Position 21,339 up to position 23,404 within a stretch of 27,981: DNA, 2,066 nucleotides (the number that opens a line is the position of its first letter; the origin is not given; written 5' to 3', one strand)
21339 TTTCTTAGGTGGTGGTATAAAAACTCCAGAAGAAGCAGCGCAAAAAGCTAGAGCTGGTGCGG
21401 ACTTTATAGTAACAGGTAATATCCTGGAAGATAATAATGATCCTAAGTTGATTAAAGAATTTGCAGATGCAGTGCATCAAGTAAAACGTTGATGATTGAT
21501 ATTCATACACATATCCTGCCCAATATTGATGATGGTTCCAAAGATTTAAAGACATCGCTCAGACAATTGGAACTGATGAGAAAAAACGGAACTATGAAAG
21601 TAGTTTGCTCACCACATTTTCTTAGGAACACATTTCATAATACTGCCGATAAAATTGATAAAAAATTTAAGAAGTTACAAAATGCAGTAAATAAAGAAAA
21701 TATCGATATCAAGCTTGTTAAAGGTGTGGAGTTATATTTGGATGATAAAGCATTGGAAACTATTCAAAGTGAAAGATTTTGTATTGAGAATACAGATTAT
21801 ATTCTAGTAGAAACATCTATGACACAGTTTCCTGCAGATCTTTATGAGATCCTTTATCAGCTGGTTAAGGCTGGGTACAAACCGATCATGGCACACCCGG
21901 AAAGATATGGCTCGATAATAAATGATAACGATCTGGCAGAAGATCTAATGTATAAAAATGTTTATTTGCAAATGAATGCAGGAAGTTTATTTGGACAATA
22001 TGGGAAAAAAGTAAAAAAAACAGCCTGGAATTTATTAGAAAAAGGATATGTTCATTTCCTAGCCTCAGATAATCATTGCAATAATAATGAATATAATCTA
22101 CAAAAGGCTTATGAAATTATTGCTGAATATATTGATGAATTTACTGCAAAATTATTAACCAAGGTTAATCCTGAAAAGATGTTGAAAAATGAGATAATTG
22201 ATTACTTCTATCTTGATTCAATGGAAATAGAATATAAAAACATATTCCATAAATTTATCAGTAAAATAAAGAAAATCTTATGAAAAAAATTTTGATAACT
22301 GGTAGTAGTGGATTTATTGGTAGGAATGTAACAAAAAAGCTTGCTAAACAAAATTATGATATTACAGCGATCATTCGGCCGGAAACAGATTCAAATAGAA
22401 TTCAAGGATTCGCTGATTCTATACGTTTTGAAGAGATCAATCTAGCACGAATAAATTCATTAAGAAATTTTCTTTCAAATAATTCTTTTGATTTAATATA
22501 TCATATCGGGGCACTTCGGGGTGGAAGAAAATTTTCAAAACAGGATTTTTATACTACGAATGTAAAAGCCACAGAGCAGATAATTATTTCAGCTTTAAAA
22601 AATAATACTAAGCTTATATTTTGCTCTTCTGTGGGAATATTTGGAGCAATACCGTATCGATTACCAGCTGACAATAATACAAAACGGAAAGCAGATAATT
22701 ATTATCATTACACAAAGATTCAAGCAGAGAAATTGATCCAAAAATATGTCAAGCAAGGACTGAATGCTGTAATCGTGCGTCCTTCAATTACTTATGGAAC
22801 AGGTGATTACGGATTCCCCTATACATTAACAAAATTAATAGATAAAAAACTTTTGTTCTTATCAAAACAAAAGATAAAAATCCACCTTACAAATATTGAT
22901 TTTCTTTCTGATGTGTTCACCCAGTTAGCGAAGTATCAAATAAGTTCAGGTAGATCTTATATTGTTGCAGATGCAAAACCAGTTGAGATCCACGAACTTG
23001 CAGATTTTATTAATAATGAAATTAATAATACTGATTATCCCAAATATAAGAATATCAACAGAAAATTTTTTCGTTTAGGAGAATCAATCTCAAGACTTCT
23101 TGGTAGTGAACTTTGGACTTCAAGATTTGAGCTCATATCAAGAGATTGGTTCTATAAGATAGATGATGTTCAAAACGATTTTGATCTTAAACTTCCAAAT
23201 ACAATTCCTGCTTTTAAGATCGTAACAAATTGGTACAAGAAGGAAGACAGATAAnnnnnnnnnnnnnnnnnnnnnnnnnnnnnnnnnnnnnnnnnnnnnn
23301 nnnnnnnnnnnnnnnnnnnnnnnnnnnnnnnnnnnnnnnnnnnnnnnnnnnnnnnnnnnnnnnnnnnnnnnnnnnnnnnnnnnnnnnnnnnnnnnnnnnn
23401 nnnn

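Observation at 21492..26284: Six uncharacterised genes tightly packed behind the GGGPS gene: a candidate ether-lipid tailoring/export module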

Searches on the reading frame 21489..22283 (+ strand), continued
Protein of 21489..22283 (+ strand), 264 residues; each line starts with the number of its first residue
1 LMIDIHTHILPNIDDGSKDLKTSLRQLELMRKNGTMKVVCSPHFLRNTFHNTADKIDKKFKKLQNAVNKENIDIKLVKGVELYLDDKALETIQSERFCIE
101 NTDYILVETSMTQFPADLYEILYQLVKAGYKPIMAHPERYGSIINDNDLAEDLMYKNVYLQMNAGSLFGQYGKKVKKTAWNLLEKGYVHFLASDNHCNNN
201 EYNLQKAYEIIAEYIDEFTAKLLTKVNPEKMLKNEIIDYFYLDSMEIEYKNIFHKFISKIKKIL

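Call 85: find_encoding_contigs(protein=P0397, flank=8000, max_places=1)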
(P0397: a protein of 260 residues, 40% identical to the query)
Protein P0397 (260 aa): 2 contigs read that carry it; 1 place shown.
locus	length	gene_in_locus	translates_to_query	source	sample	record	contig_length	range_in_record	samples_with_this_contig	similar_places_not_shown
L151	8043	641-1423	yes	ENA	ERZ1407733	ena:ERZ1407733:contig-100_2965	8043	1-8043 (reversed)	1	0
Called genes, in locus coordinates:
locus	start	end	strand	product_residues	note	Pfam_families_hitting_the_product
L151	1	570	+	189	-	?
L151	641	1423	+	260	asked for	PF19567:CpsB_CapC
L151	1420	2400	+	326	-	PF01073:3Beta_HSD, PF01370:Epimerase, PF04321:RmlD_sub_bind, PF07993:NAD_binding_4, PF13460:NAD_binding_10, PF16363:GDP_Man_Dehyd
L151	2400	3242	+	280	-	-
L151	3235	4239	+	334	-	PF03706:LPG_synthase_TM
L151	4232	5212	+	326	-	PF20030:bpMoxR, PF00004:AAA (weak), PF07726:AAA_3, PF07728:AAA_5, PF17863:AAA_lid_2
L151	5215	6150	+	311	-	-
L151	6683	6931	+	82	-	PF05402:PqqD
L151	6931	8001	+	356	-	PF15632:ATPgrasp_Ter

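Call 94: search_protein_families(library=pfam, proteins=[L151:5215-6150:+, L148:12752-15466:+], max_evalue=0.01)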
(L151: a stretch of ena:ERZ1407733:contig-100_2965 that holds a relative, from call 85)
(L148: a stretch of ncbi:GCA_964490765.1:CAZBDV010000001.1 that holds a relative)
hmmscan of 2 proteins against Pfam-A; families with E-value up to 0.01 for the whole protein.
L151:5215-6150:+ (311 aa): 1 family
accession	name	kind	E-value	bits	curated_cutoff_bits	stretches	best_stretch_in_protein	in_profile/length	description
PF08309.17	LVIVD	-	0.00032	20.4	20.2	0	130-144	14-28/42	LVIVD repeat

L148:12752-15466:+ (904 aa): 3 families
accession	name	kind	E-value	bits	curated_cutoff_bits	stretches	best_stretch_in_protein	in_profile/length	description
PF13517.12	FG-GAP_3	-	1.7e-26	93.1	26.9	4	738-801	1-61/61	FG-GAP-like repeat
PF01839.29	FG-GAP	-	1.5e-07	31.6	22.1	0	782-806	1-25/37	FG-GAP repeat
PF07593.17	UnbV_ASPIC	-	5.3e-07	29.9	23.4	1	849-892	1-39/68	ASPIC and UnbV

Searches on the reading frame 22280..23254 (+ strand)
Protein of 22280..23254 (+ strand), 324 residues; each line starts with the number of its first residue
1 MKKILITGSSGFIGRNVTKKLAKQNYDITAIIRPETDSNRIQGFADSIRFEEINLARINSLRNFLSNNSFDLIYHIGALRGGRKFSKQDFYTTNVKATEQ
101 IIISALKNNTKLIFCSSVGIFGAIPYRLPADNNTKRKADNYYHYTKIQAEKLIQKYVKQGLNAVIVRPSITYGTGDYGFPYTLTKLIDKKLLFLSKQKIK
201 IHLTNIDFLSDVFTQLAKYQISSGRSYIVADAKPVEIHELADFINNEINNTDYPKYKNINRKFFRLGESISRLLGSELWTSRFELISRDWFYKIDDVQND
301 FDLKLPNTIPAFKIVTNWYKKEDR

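Call 5: search_protein_families(library=pfam, proteins=[window:22280-23254:+], max_evalue=0.01)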
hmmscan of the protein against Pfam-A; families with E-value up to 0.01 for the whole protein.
window:22280-23254:+ (324 aa): 8 families
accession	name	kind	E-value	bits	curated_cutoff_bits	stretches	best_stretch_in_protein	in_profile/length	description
PF01370.27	Epimerase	-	2.2e-31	109.5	20.9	1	4-178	1-177/240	NAD dependent epimerase/dehydratase family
PF04321.23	RmlD_sub_bind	-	1.7e-17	63.9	27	1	3-259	2-241/287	RmlD substrate binding domain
PF07993.18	NAD_binding_4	-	2.1e-16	60.3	20.1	1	68-202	87-238/258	Male sterility protein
PF16363.11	GDP_Man_Dehyd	-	2.7e-16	60.4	27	1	5-175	1-187/332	GDP-mannose 4,6 dehydratase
PF01073.25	3Beta_HSD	-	4e-13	49.5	22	1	5-243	1-263/280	3-beta hydroxysteroid dehydrogenase/isomerase family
PF13460.12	NAD_binding_10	-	2.2e-09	37.9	27.2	1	8-170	1-145/184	NAD(P)H-binding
PF02719.21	Polysacc_synt_2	-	4.4e-05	23.3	20.2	1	4-114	1-124/293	Polysaccharide biosynthesis protein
PF05368.20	NmrA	-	0.00029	21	27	1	2-46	3-47/298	NmrA-like family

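Call 6: search_protein_families(library=ncbifam, proteins=[window:22280-23254:+], max_evalue=0.01)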
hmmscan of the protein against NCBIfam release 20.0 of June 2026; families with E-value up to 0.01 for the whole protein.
window:22280-23254:+ (324 aa): 38 families (the best 25 are shown)
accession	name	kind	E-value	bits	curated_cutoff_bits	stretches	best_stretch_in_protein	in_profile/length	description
TIGR03466.1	HpnA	hypoth_equivalog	3.5e-22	78.7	367.65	1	3-177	2-176/327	hopanoid-associated sugar epimerase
NF042423.1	oxyalk_red_Shew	equivalog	9.7e-18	64.3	580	1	2-253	9-259/331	2-alkyl-3-oxoalkanoate reductase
NF042422.1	oxyalk_red_OleD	equivalog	1.3e-16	60.9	580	1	3-254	2-253/329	2-alkyl-3-oxoalkanoate reductase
TIGR02197.1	heptose_epim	equivalog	5.1e-16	58.7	274.6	1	4-159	1-156/316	ADP-glyceromanno-heptose 6-epimerase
TIGR01746.1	Thioester-redct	subfamily_domain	1.3e-15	57.5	213.35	1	3-258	1-291/371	thioester reductase domain-containing protein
TIGR01179.1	galE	equivalog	4.1e-15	55.4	262.3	1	3-167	1-172/332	UDP-glucose 4-epimerase GalE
TIGR04180.1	EDH_00030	hypoth_equivalog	2.1e-14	53.3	475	1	4-249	1-257/297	NAD-dependent 4,6-dehydratase LegB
NF005539.0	PRK07201.1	equivalog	1.1e-13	50.9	549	1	4-250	3-268/657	SDR family oxidoreductase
NF052578.1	StrlDmthSdmBMthl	equivalog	7.3e-13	49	600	1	4-178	3-176/328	sterol demethylase protein SdmB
NF043036.1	ErythonDh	equivalog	8.4e-12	44.9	325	1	3-161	2-168/321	D-erythronate dehydrogenase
TIGR01181.1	dTDP_gluc_dehyt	equivalog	5.2e-11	42.2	365.1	1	3-185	1-193/321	dTDP-glucose 4,6-dehydratase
TIGR01214.1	rmlD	equivalog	5.3e-11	42.1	224.05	1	3-252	1-230/285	dTDP-4-dehydrorhamnose reductase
TIGR01777.1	yfcH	hypoth_equivalog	1.2e-09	38.2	207.35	1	4-174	1-168/292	TIGR01777 family oxidoreductase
NF047350.1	aureusi_NRPS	equivalog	1.7e-08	31.9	2500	1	3-167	2029-2211/2373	aureusimine non-ribosomal peptide synthetase AusA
NF047922.1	GDPFucSynFcl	equivalog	1e-06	28.4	500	1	2-176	3-169/308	GDP-L-fucose synthase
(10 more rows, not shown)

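Call 57: search_solved_structures(query=window:22280-23254:+, max_evalue=1e-8, show_alignments=1)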
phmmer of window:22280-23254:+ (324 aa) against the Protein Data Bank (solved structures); distinct sequences matched with E-value up to 1e-8: 2.
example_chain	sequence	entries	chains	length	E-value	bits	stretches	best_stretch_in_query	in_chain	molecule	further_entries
3wj7_A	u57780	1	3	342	9.7e-11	45.2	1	4-177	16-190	Putative oxidoreductase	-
6bwl_A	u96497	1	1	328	2.7e-10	43.7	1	3-174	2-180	Pal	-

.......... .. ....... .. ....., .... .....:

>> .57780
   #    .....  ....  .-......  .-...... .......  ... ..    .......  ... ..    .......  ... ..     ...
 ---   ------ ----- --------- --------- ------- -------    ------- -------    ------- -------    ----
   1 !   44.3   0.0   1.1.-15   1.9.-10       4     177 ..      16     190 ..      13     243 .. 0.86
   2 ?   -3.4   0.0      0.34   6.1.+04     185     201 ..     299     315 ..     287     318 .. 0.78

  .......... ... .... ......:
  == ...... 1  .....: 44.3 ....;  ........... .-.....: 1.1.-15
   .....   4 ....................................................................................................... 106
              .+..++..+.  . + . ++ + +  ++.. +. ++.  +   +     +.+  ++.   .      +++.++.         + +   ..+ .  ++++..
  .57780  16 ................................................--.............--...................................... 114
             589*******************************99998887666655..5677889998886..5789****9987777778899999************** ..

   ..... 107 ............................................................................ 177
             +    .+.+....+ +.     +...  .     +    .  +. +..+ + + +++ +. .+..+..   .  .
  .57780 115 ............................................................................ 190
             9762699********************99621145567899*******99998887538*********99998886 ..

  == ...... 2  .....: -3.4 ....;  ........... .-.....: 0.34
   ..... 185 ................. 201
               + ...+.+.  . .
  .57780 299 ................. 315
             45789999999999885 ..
